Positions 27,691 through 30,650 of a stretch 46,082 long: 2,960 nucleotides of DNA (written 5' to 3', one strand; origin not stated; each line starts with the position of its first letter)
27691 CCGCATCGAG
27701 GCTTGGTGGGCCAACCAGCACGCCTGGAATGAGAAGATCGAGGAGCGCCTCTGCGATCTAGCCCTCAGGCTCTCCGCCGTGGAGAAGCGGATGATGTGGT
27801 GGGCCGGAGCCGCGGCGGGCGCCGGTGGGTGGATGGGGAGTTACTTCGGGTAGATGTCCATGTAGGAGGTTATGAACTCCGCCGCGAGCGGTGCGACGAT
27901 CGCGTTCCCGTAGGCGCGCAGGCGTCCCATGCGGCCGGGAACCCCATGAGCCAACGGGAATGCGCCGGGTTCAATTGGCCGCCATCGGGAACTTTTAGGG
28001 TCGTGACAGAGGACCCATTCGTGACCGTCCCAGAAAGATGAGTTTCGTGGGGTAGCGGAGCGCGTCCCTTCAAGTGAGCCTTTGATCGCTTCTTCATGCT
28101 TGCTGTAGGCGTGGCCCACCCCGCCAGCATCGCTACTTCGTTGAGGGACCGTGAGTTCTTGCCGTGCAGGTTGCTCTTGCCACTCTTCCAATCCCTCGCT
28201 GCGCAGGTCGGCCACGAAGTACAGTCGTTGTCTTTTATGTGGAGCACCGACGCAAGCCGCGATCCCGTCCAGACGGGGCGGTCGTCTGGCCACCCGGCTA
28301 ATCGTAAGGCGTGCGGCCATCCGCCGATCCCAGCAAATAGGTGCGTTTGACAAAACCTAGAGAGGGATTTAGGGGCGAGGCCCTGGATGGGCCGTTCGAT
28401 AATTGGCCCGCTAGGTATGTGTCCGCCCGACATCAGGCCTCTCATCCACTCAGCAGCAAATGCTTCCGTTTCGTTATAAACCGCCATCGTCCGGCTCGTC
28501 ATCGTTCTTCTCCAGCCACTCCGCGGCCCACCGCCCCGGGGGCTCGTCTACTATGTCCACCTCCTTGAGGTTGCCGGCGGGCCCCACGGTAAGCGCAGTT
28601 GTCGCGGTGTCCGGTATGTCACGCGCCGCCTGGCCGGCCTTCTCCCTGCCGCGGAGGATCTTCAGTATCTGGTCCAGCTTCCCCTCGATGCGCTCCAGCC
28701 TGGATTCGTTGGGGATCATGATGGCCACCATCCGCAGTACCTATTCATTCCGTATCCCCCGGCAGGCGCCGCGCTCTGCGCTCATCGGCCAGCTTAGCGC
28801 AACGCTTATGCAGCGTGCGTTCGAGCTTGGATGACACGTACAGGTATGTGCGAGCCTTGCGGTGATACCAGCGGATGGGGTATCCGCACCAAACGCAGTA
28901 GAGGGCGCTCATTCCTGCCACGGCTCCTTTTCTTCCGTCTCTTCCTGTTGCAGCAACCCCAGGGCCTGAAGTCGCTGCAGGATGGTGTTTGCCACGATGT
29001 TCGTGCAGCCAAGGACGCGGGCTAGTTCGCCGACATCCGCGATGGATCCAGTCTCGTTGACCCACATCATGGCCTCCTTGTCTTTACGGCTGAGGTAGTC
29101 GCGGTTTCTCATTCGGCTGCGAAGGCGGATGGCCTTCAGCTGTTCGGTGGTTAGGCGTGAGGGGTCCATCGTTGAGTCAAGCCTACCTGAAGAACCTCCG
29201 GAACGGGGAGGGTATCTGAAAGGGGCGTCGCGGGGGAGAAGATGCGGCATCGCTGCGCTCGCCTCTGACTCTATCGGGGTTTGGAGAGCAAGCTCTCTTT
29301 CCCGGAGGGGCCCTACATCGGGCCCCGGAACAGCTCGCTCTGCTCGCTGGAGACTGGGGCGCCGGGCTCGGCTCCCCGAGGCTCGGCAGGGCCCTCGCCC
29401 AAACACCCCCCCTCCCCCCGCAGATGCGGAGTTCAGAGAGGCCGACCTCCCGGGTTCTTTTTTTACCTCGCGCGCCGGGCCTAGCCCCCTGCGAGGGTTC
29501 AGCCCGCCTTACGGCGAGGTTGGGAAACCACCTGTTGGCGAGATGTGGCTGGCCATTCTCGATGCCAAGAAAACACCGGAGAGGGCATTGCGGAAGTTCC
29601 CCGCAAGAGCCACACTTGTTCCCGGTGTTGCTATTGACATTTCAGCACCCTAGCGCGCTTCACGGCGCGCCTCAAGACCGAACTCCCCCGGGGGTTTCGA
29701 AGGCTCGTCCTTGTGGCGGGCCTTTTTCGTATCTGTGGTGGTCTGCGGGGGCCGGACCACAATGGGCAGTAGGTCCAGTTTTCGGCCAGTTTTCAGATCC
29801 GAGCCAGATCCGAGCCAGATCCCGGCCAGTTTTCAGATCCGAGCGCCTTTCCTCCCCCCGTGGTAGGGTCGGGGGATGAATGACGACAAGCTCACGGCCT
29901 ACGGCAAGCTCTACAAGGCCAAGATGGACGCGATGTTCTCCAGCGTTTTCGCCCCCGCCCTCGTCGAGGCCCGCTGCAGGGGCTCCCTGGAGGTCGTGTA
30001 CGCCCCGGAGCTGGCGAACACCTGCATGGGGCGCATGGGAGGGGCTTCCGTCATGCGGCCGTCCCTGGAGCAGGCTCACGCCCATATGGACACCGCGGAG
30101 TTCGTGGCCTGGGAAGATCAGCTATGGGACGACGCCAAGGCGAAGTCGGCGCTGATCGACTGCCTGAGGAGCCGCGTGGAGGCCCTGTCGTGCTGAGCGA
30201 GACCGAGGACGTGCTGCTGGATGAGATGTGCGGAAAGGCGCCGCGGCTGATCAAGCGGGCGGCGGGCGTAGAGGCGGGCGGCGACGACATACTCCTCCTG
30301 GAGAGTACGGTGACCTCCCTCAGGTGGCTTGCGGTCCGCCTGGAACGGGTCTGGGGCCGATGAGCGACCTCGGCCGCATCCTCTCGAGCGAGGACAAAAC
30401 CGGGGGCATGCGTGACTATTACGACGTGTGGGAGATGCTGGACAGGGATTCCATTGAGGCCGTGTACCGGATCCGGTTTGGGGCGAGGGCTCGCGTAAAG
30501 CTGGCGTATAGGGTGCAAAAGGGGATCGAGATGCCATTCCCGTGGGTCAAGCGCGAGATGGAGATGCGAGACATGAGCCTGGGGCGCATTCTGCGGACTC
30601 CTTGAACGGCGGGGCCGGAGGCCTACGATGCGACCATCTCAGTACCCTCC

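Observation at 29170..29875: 700-bp divergent switch region with iteron-like repeats, back-to-back TAGGGT promoters, a leaderless micro-ORF and a structured leader before an HTH gene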

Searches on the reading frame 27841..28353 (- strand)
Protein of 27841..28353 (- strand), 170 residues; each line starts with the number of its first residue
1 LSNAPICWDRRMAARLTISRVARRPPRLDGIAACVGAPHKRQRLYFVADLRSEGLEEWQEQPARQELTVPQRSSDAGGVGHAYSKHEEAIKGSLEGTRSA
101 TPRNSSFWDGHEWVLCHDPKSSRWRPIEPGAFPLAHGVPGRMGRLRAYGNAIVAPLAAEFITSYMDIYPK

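Call 9: search_protein_families(library=pfam, proteins=[window:27841-28353:-], max_evalue=0.1)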
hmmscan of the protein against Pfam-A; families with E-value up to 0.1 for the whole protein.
window:27841-28353:- (170 aa): 0 families

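Call 10: search_protein_families(library=phrogs, proteins=[window:27841-28353:-], max_evalue=0.1)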
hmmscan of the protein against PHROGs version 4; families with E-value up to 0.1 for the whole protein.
window:27841-28353:- (170 aa): 3 families
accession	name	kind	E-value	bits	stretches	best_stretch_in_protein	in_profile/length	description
phrog_363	-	other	2.7e-17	63.9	1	32-167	197-315/327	DNA methyltransferase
phrog_32758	-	other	7.3e-06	26.8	1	32-156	26-139/154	DNA methyltransferase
phrog_116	-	other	0.024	13.9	1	32-63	355-388/779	DNA methyltransferase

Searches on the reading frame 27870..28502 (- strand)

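Call 9: search_protein_families(library=pfam, proteins=[window:27870-28502:-], max_evalue=0.1)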
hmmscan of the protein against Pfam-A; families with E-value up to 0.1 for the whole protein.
window:27870-28502:- (210 aa): 0 families

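Call 10: search_protein_families(library=phrogs, proteins=[window:27870-28502:-], max_evalue=0.1)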
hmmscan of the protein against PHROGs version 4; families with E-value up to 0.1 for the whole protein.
window:27870-28502:- (210 aa): 5 families
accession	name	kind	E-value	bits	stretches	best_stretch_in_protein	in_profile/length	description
phrog_31772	-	other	4e-17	63.8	2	156-208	94-143/145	DNA methyltransferase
phrog_363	-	other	9.1e-17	62.2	1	3-71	7-75/327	DNA methyltransferase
phrog_1008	-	other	1e-13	52.4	2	165-200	250-286/329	DNA methyltransferase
phrog_27243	-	unknown function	1.3e-05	26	1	94-204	92-207/248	-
phrog_26627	-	unknown function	0.002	19.3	1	173-204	31-62/71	-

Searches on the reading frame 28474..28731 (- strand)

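Call 9: search_protein_families(library=pfam, proteins=[window:28474-28731:-], max_evalue=0.1)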
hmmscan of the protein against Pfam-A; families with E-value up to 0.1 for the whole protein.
window:28474-28731:- (85 aa): 1 family
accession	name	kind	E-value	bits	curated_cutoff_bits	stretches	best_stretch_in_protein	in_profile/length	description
PF10944.13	DUF2630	-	0.026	15.4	27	1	9-44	34-68/80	Protein of unknown function (DUF2630)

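Call 10: search_protein_families(library=phrogs, proteins=[window:28474-28731:-], max_evalue=0.1)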
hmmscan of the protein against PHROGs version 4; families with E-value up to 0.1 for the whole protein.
window:28474-28731:- (85 aa): 0 families

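Call 100: search_protein_families(library=ncbifam, proteins=[window:28474-28731:-], max_evalue=0.05)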
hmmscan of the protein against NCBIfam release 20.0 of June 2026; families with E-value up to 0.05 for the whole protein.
window:28474-28731:- (85 aa): 0 families

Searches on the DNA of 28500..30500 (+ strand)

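Call 4: search_dna_similar(query=window:28500-30500:+, collection=phages, mode=distant, max_rows=30)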
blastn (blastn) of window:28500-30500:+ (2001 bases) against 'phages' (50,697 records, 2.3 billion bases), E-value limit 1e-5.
No match.

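Call 21: search_rna_families(source=window, start=29000, end=30000, threshold=evalue, max_evalue=10)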
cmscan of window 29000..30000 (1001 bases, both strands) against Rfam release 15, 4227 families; matches with E-value up to 10: 3.
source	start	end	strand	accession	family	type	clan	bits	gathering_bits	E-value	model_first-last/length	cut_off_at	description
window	29653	29728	+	RF02233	sX14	Gene; sRNA;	-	19.7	80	0.42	1-92/92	no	Xanthomonas sRNA sX14/Xoo3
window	29676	29738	+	RF00519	suhB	Gene; sRNA;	CL00108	17.1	41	1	1-77/77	no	Makes More Granules Regulator RNA (mmgR)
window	29221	29272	+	RF04083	MIR528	Gene; miRNA;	-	16.1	62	3.2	1-89/89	no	MIR528 microRNA precursor family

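Call 112: build_rna_model(alignment_id=A6, structure=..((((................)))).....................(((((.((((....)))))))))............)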
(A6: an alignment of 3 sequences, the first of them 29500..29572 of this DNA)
Model R1 built from alignment A6 (3 sequences, 82 columns); structure: as given.
model positions 73; base pairs 13; branch points 1; effective number of sequences 2.66; information 0.773 bits per position. Calibrated on 0.2 Mb of random sequence (short: E-values are rough).
structure used (alignment columns):
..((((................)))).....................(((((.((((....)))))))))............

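Call 113: search_with_rna_model(model_id=R1, sources=[window, L008, L010, L114, L115, L116, L117, L118, L119, L120, L121, L122, L123, L124, L125, L126, L127, L128, L129, L130, L131, L132, L133, L134, L009], max_evalue=10)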
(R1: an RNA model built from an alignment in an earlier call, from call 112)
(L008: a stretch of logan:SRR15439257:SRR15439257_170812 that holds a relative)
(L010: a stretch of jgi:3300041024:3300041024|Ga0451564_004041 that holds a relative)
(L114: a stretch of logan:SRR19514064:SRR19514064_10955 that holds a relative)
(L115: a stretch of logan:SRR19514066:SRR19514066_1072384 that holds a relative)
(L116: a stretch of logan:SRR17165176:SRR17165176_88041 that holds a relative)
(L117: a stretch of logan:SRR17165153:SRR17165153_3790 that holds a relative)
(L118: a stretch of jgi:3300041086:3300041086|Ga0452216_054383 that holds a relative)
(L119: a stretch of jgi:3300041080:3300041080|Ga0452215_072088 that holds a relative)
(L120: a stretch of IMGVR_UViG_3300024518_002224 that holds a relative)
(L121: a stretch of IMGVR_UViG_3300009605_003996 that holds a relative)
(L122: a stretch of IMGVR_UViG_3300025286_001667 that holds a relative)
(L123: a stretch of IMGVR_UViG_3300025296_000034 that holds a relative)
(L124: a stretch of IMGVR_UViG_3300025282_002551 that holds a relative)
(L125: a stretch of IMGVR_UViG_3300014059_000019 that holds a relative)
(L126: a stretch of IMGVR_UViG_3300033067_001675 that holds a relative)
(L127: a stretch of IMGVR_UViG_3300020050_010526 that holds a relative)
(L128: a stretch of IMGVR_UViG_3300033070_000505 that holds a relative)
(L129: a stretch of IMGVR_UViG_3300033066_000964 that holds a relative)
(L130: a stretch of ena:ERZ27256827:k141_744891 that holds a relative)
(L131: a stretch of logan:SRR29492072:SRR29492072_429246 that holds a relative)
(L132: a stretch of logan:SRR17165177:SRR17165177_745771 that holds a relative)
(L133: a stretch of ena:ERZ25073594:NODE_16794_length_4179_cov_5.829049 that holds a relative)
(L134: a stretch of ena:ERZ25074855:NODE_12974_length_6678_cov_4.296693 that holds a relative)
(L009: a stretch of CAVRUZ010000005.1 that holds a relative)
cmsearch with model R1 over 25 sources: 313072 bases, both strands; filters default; matches with E-value up to 10: 5.
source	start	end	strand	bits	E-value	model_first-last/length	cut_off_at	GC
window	29500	29572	+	86.8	8.6e-18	1-73/73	no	0.59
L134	195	262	+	78.9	5.9e-16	1-73/73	no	0.6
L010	5056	5136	+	72.5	1.8e-14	1-73/73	no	0.65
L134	222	290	-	11.8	2.6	1-73/73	no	0.61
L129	9669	9689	-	9.6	8.3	41-61/73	no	0.81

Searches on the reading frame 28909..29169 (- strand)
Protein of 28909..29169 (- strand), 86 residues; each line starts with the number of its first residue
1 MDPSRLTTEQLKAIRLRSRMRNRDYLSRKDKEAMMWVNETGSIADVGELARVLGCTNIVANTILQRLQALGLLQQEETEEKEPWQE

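Call 9: search_protein_families(library=pfam, proteins=[window:28909-29169:-], max_evalue=0.1)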
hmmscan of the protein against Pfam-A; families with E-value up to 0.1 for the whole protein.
window:28909-29169:- (86 aa): 4 families
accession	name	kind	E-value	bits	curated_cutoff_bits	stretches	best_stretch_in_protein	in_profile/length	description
PF12802.13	MarR_2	-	0.0017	19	27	1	44-80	21-57/61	MarR family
PF13545.12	HTH_Crp_2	-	0.022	15.2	27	1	48-74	27-53/70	Crp-like helix-turn-helix domain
PF14394.12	DUF4423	-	0.047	13.9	30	1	44-78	37-71/165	Domain of unknown function (DUF4423)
PF15366.11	DUF4597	-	0.069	13.3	26.5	1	29-49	40-60/63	Domain of unknown function (DUF4597)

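Call 10: search_protein_families(library=phrogs, proteins=[window:28909-29169:-], max_evalue=0.1)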
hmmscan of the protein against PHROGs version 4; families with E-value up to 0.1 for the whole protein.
window:28909-29169:- (86 aa): 0 families

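Call 14: find_related_loci(query=window:28909-29169:-, collection=viral_contigs, flank=6000)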
Query window:28909-29169:- (86 aa) in viral_contigs; peptide patterns used: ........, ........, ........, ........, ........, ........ (x = any residue, [..] = any of these).
45 stretches matched a pattern, but none encodes a relative of the query by tblastn (E <= 1e-3).

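Call 17: search_dna_similar(query=window:28909-29169:-, collection=phages, mode=protein, max_rows=15, max_evalue=0.01)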
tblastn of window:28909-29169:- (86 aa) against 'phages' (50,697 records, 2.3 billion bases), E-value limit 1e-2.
No match.

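Call 18: find_encoding_contigs(protein=window:28909-29169:-, flank=3000, max_places=10)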
Protein window:28909-29169:- (86 aa): 14 contigs read that carry it; 4 places shown.
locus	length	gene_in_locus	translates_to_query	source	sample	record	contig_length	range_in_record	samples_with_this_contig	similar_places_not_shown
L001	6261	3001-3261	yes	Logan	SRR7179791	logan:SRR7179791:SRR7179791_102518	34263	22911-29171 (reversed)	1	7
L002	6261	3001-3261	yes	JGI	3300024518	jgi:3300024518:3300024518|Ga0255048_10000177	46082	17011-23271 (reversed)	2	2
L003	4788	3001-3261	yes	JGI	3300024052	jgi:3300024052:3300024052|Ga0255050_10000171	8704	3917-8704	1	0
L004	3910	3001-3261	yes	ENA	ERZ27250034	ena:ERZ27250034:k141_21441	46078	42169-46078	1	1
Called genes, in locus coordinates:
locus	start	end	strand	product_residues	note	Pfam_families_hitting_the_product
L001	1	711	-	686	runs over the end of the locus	-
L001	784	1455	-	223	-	-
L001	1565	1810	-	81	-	-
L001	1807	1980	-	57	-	-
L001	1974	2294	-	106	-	-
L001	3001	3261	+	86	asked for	-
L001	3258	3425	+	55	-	-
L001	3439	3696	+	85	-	-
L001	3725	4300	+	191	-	-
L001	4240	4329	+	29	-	-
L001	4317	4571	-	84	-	-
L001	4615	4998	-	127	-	-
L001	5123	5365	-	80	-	-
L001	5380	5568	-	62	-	-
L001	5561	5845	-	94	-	-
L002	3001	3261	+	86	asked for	-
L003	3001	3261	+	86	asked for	-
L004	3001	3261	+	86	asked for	-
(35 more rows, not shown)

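Call 20: find_homologous_proteins(query=window:28909-29169:-, max_evalue=0.001)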
Query window:28909-29169:- (86 aa): 1 proteins with E <= 0.001 among 4 candidates.
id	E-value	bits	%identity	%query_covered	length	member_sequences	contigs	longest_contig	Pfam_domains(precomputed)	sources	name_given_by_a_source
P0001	2.5e-48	179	100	100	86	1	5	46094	-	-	-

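Call 45: search_solved_structures(query=window:28909-29169:-, max_evalue=10, show_alignments=2)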
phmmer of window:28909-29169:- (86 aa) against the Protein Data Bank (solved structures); distinct sequences matched with E-value up to 10: 5.
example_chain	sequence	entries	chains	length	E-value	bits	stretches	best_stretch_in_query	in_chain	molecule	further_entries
3iwz_A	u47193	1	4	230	0.0063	20.1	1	28-74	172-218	Catabolite activation-like protein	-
2w43_A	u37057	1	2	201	0.85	13.4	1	9-74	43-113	HYPOTHETICAL 2-HALOALKANOIC ACID DEHALOGENASE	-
2w11_A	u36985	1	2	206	0.89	13.3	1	9-74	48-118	2-HALOALKANOIC ACID DEHALOGENASE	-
1rnb_A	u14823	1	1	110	1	13.1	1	23-48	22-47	BARNASE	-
9eqo_A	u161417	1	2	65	1.7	12.4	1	7-50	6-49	Capsid protein VP3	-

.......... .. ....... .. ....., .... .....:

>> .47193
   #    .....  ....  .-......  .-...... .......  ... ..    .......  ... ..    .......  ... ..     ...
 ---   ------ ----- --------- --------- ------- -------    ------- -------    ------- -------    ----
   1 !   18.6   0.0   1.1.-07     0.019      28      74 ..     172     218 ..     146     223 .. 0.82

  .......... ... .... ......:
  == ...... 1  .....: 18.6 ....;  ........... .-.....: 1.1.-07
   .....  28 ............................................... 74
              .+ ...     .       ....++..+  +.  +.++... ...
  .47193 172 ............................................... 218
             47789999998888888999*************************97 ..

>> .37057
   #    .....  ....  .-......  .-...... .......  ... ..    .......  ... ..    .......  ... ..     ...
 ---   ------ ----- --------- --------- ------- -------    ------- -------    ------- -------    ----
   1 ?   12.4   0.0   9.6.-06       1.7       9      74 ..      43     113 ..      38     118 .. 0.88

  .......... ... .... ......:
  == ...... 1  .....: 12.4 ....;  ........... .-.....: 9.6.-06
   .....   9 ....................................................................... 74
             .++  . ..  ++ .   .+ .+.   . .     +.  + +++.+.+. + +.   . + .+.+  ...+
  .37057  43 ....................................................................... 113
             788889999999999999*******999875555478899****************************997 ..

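Call 48: predict_structure(protein=window:28909-29169:-)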
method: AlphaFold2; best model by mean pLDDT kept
length: 86 residues; sequences in the alignment: 1
mean_pLDDT: 78.4   pTM: 0.63
mean pLDDT of the five models: 78.4, 67.5, 65.9, 62.9, 59.7
residues with pLDDT >= 90: 22; 70-90: 43; 50-70: 17; < 50: 4
segments of 3 or more residues with pLDDT < 50: none
pLDDT, mean of each block of 10 residues (from residue 1): 63 76 82 87 85 94 89 63 56
secondary structure, 60 per line:
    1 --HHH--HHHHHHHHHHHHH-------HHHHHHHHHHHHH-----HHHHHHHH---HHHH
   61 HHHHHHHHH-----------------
elements in order: H8-20 H28-40 H46-53 H57-69

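Call 51: fold_search(model_id=the predicted structure, library=pdb)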
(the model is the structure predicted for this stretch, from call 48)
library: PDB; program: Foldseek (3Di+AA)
matches with E <= 10: 725; with E <= 0.001: 0
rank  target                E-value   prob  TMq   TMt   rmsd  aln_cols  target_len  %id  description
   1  2p6t_B                4.4e-01  0.99  0.50  0.28   1.6        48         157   21  CRYSTAL STRUCTURE OF TRANSCRIPTIONAL REGULATOR NMB0573 and L-LEUCINE COMPLEX FROM NEISSERIA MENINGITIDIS (released 2007-04-03)
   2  2p6t_F                4.9e-01  0.99  0.49  0.28   1.5        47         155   21  CRYSTAL STRUCTURE OF TRANSCRIPTIONAL REGULATOR NMB0573 and L-LEUCINE COMPLEX FROM NEISSERIA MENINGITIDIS (released 2007-04-03)
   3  2d1h_B                5.2e-01  0.94  0.50  0.44   3.9        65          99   17  Crystal structure of ST1889 protein from thermoacidophilic archaeon Sulfolobus tokodaii (released 2006-09-05)
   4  4pcq_C                5.9e-01  0.99  0.50  0.30   1.6        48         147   19  Crystal Structure of MtbAldR (Rv2779c) (released 2015-05-06)
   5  7fby                  7.4e-01  0.97  0.53  0.31   1.9        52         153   17  Crystal Structure of PH0140 from Pyrococcus horikosii OT3 (released 2022-07-20)
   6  2cyy                  7.4e-01  0.97  0.52  0.31   1.7        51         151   20  Crystal structure of PH1519 from Pyrococcus horikosii OT3 (released 2006-09-19)
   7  2nyx_A                7.4e-01  0.91  0.49  0.30   4.4        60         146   17  Crystal structure of RV1404 from Mycobacterium tuberculosis (released 2006-12-05)
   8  1lnw_F                7.4e-01  0.87  0.54  0.37   7.1        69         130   17  CRYSTAL STRUCTURE OF THE MEXR REPRESSOR OF THE MEXAB-OPRM MULTIDRUG EFFLUX OPERON OF PSEUDOMONAS AERUGINOSA (released 2002-09-11)
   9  5hev_B                7.9e-01  0.69  0.45  0.20   9.2        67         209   21  Crystal Structure of the beryllofluoride-activated LiaR from Enterococcus faecium (released 2016-11-16)
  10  2p5v_G                8.3e-01  0.97  0.50  0.28   1.5        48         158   21  Crystal Structure of Transcriptional Regulator NMB0573 from Neisseria Meningitidis (released 2007-04-03)
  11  2cg4_A                8.8e-01  0.82  0.45  0.28   2.5        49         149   14  Structure of E.coli AsnC (released 2006-04-04)
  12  3hug_E                8.8e-01  0.60  0.45  0.52   5.4        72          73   17  Crystal structure of Mycobacterium tuberculosis anti-sigma factor RslA in complex with -35 promoter binding domain of  (released 2010-03-02)
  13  3hug_K                8.8e-01  0.57  0.44  0.52   5.5        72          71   17  Crystal structure of Mycobacterium tuberculosis anti-sigma factor RslA in complex with -35 promoter binding domain of  (released 2010-03-02)
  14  3hug_C                8.8e-01  0.51  0.44  0.48   6.0        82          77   16  Crystal structure of Mycobacterium tuberculosis anti-sigma factor RslA in complex with -35 promoter binding domain of  (released 2010-03-02)
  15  2d1h_A                9.4e-01  0.84  0.51  0.44   3.5        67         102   18  Crystal structure of ST1889 protein from thermoacidophilic archaeon Sulfolobus tokodaii (released 2006-09-05)
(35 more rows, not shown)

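Call 100: search_protein_families(library=ncbifam, proteins=[window:28909-29169:-], max_evalue=0.05)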
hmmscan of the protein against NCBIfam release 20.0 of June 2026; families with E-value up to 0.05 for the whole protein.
window:28909-29169:- (86 aa): 1 family
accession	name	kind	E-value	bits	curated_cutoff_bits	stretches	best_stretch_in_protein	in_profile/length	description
NF040939.2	trans_reg_lrs14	equivalog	0.02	14.9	90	1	21-81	14-74/103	Lrs14 family HTH-type transcriptional regulator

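Call 106: search_protein_representatives(protein=window:28909-29169:-)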
Query: 86 residues. Proteins with E-value up to 0.001 (for the whole library): 2; up to 1e-10: 1; up to 1e-30: 1. The best 2 are listed.
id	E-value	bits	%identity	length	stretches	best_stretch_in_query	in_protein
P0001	8.0e-49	178.7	100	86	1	1-86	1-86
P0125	9.2e-04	35.5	43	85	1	21-81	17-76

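Call 108: search_protein_families(library=pfam, proteins=[P0125], max_evalue=0.05)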
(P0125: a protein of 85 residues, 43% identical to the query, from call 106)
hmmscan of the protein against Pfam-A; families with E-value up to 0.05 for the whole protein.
P0125 (85 aa): 4 families
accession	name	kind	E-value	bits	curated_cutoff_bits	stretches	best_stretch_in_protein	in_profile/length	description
PF12802.13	MarR_2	-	0.00045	20.8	27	1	28-75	9-57/61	MarR family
PF25212.1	HVO_A0114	-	0.01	16.1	27.6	1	15-75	13-73/84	HVO_A0114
PF01978.25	TrmB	-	0.01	16.1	25.6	1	23-74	7-58/68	Sugar-specific transcriptional regulator TrmB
PF01047.28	MarR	-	0.019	15.3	24.6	1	25-74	4-53/59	MarR family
